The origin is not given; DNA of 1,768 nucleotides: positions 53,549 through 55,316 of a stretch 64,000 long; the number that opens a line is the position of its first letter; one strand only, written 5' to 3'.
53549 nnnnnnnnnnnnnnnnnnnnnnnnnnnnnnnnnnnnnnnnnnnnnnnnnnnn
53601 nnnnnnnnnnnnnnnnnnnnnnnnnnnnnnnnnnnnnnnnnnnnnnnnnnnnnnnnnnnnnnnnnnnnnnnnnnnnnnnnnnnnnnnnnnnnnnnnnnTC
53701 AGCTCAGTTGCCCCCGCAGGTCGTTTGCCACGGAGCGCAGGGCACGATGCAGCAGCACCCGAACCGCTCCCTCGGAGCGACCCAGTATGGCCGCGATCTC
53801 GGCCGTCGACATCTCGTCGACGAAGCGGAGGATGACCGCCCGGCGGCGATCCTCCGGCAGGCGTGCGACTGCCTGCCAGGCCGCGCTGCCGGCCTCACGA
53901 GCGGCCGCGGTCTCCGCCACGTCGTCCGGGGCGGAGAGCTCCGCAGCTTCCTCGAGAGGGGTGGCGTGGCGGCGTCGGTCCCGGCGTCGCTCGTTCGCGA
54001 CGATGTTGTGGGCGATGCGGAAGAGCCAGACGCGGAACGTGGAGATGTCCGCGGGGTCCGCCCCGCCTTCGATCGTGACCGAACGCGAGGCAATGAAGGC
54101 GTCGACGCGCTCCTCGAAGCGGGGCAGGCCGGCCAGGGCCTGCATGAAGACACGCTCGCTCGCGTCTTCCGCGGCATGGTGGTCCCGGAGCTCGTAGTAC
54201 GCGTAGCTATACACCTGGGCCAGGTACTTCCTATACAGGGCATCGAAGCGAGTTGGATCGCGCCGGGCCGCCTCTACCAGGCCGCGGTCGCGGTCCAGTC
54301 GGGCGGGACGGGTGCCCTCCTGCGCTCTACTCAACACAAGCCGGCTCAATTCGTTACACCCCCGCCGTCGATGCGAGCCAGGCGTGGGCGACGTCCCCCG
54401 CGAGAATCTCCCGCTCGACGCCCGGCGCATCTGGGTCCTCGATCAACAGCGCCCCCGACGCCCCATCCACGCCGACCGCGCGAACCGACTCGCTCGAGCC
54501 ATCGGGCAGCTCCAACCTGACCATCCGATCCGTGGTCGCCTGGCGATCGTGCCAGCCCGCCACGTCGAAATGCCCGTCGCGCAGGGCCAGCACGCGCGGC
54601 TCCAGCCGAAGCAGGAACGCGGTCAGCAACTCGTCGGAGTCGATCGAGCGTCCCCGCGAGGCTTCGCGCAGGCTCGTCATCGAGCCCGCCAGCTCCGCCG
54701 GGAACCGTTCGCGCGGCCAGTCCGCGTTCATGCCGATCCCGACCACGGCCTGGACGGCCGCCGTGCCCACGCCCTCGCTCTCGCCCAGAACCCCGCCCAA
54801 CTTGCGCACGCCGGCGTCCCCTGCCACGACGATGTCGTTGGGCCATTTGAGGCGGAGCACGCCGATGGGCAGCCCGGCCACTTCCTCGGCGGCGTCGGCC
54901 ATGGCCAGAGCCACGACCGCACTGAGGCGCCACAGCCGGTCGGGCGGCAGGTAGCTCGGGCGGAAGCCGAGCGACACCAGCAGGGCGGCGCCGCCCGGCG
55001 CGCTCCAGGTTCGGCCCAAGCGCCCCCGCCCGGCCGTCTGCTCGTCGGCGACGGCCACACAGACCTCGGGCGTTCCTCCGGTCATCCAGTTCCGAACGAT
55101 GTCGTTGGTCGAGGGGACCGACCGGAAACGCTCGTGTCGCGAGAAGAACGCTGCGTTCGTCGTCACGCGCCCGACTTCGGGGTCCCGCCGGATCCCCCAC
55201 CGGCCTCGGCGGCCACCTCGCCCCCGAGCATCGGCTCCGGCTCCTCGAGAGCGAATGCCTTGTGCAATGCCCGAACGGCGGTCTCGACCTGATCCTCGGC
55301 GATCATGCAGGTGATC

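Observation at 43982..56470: Thirteen-gene co-directional run linking lysC and birA, an ECF sigma/anti-sigma pair, all ACC subunits and FAS II genes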

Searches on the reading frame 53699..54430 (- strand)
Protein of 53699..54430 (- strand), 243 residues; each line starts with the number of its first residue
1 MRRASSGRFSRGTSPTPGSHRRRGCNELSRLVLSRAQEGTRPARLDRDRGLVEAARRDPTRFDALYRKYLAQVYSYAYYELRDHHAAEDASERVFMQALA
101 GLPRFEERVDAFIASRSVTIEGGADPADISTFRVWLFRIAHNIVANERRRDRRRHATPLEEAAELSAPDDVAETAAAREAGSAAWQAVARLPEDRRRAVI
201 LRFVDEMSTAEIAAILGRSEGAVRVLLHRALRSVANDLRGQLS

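Call 4: search_protein_families(library=pfam, proteins=[window:53699-54430:-], max_evalue=0.01)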
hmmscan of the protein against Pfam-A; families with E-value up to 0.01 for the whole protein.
window:53699-54430:- (243 aa): 5 families
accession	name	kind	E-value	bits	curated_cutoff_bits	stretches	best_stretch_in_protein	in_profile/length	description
PF08281.18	Sigma70_r4_2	-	7.9e-18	64.3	25.7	1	185-232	5-52/54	Sigma-70, region 4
PF04545.22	Sigma70_r4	-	1.2e-11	44.4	24.1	1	188-234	2-48/50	Sigma-70, region 4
PF04542.20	Sigma70_r2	-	4.9e-09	36.3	24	1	65-112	1-49/71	Sigma-70 region 2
PF13384.12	HTH_23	-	1.1e-06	28.7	24.6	1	193-229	3-40/50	Homeodomain-like domain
PF22233.2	PhyR_sigma-like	-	0.00047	20.3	27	1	192-235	5-48/50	Response regulator PhyR, sigma-like domain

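Call 7: search_protein_families(library=ncbifam, proteins=[window:53699-54430:-], max_evalue=0.01)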
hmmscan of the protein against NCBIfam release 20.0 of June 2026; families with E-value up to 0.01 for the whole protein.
window:53699-54430:- (243 aa): 81 families (the best 25 are shown)
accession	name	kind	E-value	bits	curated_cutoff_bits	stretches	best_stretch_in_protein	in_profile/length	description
TIGR02952.1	Sig70_famx2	equivalog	1.5e-29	103.1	206.45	2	130-236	61-168/170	ECF subfamily RNA polymerase sigma factor, BldN family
TIGR02937.1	sigma70-ECF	superfamily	3.8e-23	81.9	42.9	1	62-235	3-162/165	sigma-70 family RNA polymerase sigma factor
TIGR02950.1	SigM_subfam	subfamily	2.2e-20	73.1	147.95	2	130-234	48-154/159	RNA polymerase sigma factor, SigM family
TIGR02985.1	Sig70_bacteroi1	subfamily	1.1e-18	68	126.4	2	130-238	50-162/162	RNA polymerase sigma-70 factor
NF009171.0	PRK12518.1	equivalog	2.2e-18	66.8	208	2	130-235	75-181/191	RNA polymerase sigma factor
TIGR02983.1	SigE-fam_strep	subfamily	3.5e-18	66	141.55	1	142-239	63-159/162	SigE family RNA polymerase sigma factor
NF007220.0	PRK09639.1-5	equivalog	4.3e-18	65.7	260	2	131-238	53-164/181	RNA polymerase sigma factor SigX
NF007230.0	PRK09648.1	subfamily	3.9e-17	62.6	209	1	132-235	82-186/195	RNA polymerase sigma factor ShbA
NF009166.1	PRK12513.1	equivalog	5.3e-17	62.2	206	1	57-238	19-186/193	RNA polymerase sigma factor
NF058625.1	sigma_PG0214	equivalog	7.6e-17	61.5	130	1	130-238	53-161/170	GFO_1088 family ECF-type sigma factor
NF004113.0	PRK05602.1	equivalog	1.4e-16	60.7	208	1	129-239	94-202/211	RNA polymerase sigma factor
TIGR02989.1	Sig-70_gvs1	subfamily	1.5e-16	60.7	124.55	1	61-234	2-154/158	RNA polymerase sigma-70 factor, Rhodopirellula/Verrucomicrobium family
NF008888.0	PRK11922.1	equivalog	1.4e-15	57.6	204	1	130-240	79-198/231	RNA polymerase sigma factor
NF009176.0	PRK12524.1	equivalog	1.9e-14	53.9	264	1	134-241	80-187/196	RNA polymerase sigma factor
NF007223.0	PRK09641.1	equivalog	2.3e-14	53.7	209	1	131-234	68-180/187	RNA polymerase sigma factor SigW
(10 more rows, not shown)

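Call 25: search_solved_structures(query=window:53699-54349:-, max_evalue=0.001)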
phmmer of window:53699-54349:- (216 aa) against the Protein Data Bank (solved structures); distinct sequences matched with E-value up to 0.001: 18.
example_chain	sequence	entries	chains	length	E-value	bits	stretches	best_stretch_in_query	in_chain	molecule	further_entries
6dxo_A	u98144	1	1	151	1.8e-12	50.8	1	154-209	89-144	RNA polymerase ECF-subfamily sigma factor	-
5wuq_A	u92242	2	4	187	4.2e-11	46.3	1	100-212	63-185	ECF RNA polymerase sigma factor SigW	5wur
9m9d_F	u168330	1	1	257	3.5e-09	40.1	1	103-208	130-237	ECF RNA polymerase sigma factor SigE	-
9m9e_F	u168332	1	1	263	3.7e-09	40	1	103-208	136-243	ECF RNA polymerase sigma factor SigE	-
9m98_F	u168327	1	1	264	3.8e-09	40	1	103-208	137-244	ECF RNA polymerase sigma factor SigE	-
9isn_F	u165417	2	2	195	6.6e-09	39.2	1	105-206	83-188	ECF sigma factor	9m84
6in7_B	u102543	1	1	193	1.3e-08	38.2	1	103-209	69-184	RNA polymerase sigma-H factor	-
8z6g_B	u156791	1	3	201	1.5e-08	38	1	103-209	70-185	RNA polymerase sigma factor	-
6dv9_F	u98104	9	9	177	1.7e-08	37.8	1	105-208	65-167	ECF RNA polymerase sigma factor SigL | RNA polymerase sigma factor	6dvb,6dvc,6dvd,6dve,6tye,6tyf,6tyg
1or7_A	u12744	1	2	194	5.4e-07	32.9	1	103-211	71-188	RNA polymerase sigma-E factor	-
6jbq_F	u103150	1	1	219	8.6e-07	32.3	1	103-211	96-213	ECF RNA polymerase sigma-E factor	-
6jhe_A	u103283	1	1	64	1e-05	28.8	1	157-212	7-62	ECF RNA polymerase sigma factor SigW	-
6jcy_F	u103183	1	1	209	2.2e-05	27.7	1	104-207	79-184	ECF RNA polymerase sigma factor SigH,ECF RNA polymerase sigma factor SigE,ECF RNA polymera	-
2h27_A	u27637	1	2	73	3.2e-05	27.1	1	154-211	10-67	RNA polymerase Sigma E factor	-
3vep_D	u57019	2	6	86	5.6e-05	26.3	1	160-210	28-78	Probable RNA polymerase sigma-D factor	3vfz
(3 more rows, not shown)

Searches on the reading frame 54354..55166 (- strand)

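Call 4: search_protein_families(library=pfam, proteins=[window:54354-55166:-], max_evalue=0.01)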
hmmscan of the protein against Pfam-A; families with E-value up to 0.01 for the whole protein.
window:54354-55166:- (270 aa): 2 families
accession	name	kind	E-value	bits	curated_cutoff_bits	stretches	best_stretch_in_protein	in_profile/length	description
PF03099.24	BPL_LplA_LipB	-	3.3e-17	63.1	21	1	15-147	3-133/133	Biotin/lipoate A/B protein ligase family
PF02237.23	BPL_C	-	0.00055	20.2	21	1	214-261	4-47/48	Biotin protein ligase C terminal domain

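Call 7: search_protein_families(library=ncbifam, proteins=[window:54354-55166:-], max_evalue=0.01)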
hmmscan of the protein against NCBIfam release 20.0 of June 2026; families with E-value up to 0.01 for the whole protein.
window:54354-55166:- (270 aa): 11 families
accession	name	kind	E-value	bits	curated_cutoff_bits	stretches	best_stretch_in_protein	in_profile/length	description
TIGR00121.1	birA_ligase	equivalog_domain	3.7e-35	121.6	83.1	1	14-261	5-234/235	biotin--[acetyl-CoA-carboxylase] ligase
NF005405.0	PRK06955.1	equivalog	3.7e-30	105.1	312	1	28-260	58-292/300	biotin--[acetyl-CoA-carboxylase] ligase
NF008848.0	PRK11886.1-3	equivalog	1.7e-26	93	362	1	15-259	84-313/319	bifunctional biotin--[acetyl-CoA-carboxylase] ligase/biotin operon repressor BirA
NF006206.0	PRK08330.1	equivalog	3e-26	92.3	311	1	13-260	15-239/243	biotin--protein ligase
NF008847.0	PRK11886.1-2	equivalog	1e-23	84.2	293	1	17-244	87-302/320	bifunctional biotin--[acetyl-CoA-carboxylase] ligase/biotin operon repressor BirA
NF008849.0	PRK11886.1-4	equivalog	5.6e-18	65.1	474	1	34-244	105-302/320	bifunctional biotin--[acetyl-CoA-carboxylase] ligase/biotin operon repressor BirA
NF009862.0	PRK13325.1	equivalog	4.3e-17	62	761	1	36-235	111-300/592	bifunctional biotin--[acetyl-CoA-carboxylase] ligase/type III pantothenate kinase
NF008850.0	PRK11886.1-5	equivalog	1.4e-16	60.6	489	1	13-244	83-302/320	bifunctional biotin--[acetyl-CoA-carboxylase] ligase/biotin operon repressor BirA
NF004607.0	PRK05935.1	equivalog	2.8e-13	50.1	219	1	16-182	10-165/190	biotin--protein ligase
NF008846.0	PRK11886.1-1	equivalog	1.2e-08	34.7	353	1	37-170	103-228/312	bifunctional biotin--[acetyl-CoA-carboxylase] ligase/biotin operon repressor BirA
NF006294.0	PRK08477.1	equivalog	6.6e-08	32.2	179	1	13-188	8-158/214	biotin--[acetyl-CoA-carboxylase] ligase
